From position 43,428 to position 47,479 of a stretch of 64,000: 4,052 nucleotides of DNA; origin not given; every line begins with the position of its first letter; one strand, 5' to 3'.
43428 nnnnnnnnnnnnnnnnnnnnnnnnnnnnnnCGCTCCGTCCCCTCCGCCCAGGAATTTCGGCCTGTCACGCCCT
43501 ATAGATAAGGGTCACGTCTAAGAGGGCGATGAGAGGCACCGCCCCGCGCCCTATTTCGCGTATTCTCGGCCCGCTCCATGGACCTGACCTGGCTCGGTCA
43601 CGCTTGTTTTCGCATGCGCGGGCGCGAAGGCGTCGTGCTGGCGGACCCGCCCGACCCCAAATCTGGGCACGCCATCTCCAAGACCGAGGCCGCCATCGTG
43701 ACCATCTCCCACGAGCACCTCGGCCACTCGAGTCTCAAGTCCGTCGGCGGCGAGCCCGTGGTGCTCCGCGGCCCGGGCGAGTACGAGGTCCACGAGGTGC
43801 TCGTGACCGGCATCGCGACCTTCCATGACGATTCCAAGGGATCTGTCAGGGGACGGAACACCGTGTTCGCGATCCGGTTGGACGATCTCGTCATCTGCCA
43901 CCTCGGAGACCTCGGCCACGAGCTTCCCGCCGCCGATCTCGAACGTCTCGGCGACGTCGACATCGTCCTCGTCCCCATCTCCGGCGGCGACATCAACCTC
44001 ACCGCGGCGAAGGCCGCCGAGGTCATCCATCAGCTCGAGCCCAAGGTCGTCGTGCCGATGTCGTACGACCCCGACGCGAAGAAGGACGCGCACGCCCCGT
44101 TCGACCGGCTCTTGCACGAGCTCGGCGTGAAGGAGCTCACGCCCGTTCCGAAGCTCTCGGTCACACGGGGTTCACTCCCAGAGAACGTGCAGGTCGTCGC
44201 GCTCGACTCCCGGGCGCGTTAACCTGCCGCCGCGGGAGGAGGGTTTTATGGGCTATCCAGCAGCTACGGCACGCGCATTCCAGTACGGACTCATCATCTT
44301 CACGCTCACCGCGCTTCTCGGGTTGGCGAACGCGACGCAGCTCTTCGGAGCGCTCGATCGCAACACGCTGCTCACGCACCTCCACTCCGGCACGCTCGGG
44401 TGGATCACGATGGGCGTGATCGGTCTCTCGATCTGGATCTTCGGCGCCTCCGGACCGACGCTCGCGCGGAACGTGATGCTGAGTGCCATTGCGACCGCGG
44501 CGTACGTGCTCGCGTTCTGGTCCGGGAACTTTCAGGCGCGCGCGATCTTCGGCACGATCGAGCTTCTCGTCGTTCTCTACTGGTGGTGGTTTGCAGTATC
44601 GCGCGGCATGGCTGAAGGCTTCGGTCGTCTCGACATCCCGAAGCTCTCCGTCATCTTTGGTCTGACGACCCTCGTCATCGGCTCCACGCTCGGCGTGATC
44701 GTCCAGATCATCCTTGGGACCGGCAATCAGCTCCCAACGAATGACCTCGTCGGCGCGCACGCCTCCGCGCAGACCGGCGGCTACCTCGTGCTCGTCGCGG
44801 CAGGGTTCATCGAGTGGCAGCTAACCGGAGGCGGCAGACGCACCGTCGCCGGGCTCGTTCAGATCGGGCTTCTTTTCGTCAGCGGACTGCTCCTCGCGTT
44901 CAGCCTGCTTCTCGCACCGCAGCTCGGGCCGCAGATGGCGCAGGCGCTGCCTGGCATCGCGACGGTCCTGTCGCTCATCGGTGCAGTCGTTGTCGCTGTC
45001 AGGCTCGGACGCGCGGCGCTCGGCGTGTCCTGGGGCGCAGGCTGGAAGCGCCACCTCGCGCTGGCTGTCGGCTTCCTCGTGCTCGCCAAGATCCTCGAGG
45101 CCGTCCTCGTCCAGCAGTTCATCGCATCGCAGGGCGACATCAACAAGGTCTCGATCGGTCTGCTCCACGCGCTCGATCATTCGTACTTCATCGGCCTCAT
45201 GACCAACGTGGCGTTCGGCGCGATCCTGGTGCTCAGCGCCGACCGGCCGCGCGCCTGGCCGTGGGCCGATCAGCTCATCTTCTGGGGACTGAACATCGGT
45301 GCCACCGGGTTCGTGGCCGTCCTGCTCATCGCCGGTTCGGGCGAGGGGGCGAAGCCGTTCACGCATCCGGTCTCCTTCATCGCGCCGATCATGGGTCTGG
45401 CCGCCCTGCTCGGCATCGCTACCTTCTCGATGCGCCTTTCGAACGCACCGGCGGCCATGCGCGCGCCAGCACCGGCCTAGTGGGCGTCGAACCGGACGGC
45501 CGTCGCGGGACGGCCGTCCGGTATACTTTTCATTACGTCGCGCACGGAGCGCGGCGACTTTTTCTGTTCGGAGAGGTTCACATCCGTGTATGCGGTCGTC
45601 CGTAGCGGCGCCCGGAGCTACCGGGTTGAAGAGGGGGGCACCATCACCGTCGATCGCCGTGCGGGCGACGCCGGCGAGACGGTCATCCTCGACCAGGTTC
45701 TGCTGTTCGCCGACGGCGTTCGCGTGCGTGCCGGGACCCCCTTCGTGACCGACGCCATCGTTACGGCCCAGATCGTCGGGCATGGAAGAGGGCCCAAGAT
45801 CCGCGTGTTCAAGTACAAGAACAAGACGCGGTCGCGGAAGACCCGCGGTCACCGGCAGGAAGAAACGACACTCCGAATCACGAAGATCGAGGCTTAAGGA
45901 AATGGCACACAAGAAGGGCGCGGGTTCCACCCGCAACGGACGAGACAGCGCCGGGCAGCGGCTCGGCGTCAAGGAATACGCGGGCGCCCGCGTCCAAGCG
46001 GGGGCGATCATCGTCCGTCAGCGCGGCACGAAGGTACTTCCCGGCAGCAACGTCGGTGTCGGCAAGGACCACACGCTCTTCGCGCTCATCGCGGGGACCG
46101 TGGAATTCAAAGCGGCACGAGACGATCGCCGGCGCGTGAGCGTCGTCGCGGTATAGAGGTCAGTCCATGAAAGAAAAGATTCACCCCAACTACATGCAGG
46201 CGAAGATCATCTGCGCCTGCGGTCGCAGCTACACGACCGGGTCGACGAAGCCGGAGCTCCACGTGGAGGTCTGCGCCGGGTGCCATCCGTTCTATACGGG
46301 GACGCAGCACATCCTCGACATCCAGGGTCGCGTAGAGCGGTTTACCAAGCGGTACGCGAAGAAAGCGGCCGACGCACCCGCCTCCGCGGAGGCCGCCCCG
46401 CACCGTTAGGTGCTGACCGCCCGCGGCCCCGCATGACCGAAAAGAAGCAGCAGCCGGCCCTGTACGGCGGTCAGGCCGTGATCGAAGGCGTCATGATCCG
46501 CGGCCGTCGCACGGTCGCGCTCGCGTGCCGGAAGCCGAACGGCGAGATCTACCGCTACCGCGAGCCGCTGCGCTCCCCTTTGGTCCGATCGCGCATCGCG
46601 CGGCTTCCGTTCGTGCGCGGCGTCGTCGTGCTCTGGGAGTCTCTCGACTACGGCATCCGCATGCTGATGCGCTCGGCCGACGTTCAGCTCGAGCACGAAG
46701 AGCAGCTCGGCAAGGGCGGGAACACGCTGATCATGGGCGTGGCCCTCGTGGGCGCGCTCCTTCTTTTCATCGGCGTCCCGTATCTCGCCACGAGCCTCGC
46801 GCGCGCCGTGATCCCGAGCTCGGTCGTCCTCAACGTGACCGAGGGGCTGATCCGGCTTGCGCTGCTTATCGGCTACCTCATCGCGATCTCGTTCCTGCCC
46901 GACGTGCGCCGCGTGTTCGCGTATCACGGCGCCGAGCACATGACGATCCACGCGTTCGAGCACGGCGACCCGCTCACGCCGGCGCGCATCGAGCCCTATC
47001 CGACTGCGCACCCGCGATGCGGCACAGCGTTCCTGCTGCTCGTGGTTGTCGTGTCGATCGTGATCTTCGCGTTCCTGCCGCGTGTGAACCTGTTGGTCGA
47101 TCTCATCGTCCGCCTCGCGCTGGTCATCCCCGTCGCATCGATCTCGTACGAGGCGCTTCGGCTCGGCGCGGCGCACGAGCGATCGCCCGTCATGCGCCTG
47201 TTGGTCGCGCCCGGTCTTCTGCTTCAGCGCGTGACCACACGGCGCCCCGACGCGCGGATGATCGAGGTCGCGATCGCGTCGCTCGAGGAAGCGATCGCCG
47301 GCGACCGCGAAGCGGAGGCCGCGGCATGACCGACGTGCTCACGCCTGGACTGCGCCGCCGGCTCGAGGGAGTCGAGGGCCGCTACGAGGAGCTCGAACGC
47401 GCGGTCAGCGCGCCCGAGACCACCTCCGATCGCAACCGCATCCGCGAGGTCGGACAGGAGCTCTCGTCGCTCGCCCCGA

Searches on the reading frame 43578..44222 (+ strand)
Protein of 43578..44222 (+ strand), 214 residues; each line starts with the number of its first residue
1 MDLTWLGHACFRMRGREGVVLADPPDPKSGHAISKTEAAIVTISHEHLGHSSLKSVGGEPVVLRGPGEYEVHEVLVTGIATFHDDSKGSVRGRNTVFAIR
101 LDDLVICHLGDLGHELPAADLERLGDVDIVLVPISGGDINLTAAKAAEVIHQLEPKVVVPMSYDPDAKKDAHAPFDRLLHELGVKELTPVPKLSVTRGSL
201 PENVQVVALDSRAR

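Call 59: search_protein_families(library=pfam, proteins=[window:43578-44222:+], max_evalue=0.001)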
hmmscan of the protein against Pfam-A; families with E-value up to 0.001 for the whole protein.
window:43578-44222:+ (214 aa): 2 families
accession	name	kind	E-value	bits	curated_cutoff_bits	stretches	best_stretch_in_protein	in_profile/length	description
PF13483.12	Lactamase_B_3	-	5e-46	157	24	1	3-161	2-159/160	Beta-lactamase superfamily domain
PF12706.13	Lactamase_B_2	-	9.3e-05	22.6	27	1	68-161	95-198/200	Beta-lactamase superfamily domain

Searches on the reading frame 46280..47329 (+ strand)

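Call 59: search_protein_families(library=pfam, proteins=[window:46280-47329:+], max_evalue=0.001)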
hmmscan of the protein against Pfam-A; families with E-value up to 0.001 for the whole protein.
window:46280-47329:+ (349 aa): 1 family
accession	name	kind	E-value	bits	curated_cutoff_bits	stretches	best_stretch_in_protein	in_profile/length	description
PF07136.16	DUF1385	-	3e-76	256.1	22.1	1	109-339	1-225/227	Protein of unknown function (DUF1385)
